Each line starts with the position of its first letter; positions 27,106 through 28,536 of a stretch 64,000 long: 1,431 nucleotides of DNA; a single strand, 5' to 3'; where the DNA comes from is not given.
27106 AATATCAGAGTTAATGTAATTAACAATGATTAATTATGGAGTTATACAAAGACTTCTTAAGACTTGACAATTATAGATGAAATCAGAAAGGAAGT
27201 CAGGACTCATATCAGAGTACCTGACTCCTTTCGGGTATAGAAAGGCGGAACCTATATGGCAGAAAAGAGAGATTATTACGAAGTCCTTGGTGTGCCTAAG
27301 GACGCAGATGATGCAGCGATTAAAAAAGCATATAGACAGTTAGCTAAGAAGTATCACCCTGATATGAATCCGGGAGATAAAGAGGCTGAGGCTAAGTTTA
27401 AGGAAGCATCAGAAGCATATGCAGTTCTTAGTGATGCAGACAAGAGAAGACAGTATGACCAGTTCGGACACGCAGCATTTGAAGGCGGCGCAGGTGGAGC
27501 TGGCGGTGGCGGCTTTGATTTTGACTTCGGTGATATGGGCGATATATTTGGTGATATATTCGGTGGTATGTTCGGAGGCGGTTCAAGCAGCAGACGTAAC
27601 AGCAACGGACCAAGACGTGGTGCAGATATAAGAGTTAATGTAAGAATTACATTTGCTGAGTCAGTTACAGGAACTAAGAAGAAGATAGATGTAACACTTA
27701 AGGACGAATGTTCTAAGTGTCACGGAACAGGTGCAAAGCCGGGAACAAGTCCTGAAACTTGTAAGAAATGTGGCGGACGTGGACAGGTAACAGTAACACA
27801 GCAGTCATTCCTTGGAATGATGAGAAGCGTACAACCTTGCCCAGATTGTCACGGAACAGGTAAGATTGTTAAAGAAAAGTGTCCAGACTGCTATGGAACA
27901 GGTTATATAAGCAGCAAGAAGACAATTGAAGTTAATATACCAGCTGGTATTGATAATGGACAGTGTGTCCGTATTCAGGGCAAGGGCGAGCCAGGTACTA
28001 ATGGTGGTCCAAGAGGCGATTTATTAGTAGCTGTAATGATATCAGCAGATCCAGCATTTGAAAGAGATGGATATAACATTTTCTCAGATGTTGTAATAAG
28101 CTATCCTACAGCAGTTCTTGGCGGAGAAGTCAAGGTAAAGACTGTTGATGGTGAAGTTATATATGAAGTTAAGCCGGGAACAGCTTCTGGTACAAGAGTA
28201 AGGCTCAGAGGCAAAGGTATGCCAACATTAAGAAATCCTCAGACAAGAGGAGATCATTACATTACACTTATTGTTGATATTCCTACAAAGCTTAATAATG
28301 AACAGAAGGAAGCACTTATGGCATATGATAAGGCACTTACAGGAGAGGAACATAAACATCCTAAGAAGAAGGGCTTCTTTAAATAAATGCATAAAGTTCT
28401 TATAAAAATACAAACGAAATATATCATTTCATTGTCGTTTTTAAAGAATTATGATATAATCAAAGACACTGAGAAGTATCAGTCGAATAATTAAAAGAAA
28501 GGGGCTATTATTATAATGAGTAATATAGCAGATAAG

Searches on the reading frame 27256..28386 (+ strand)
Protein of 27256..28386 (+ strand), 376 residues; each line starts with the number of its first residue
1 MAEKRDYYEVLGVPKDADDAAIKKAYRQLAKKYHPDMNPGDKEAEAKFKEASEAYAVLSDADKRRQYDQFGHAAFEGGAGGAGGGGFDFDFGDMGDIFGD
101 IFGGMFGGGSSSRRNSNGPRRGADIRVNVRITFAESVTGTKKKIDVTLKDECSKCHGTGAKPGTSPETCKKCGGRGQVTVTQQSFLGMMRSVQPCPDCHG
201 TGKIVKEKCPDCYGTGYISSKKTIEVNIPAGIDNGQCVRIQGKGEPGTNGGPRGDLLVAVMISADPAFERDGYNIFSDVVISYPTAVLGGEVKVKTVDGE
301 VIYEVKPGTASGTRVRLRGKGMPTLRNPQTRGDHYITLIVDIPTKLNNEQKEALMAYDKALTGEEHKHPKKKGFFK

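Call 65: search_protein_families(library=pfam, proteins=[window:27256-28386:+], max_evalue=0.00001)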
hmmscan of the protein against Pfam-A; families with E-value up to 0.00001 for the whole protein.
window:27256-28386:+ (376 aa): 4 families
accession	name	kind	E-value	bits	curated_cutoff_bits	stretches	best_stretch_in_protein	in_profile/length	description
PF01556.23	DnaJ_C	-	5.4e-47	160.1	26.6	1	125-343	1-152/152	DnaJ C terminal domain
PF00226.36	DnaJ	-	3.6e-28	97.9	27.8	1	6-68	1-63/63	DnaJ domain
PF00684.25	DnaJ_CXXCXGXG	-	2.5e-19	69.7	32.7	1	152-216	1-65/65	DnaJ central domain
PF15777.11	Anti-TRAP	-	2.8e-07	30.9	32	0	194-219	12-43/59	Tryptophan RNA-binding attenuator protein inhibitory protein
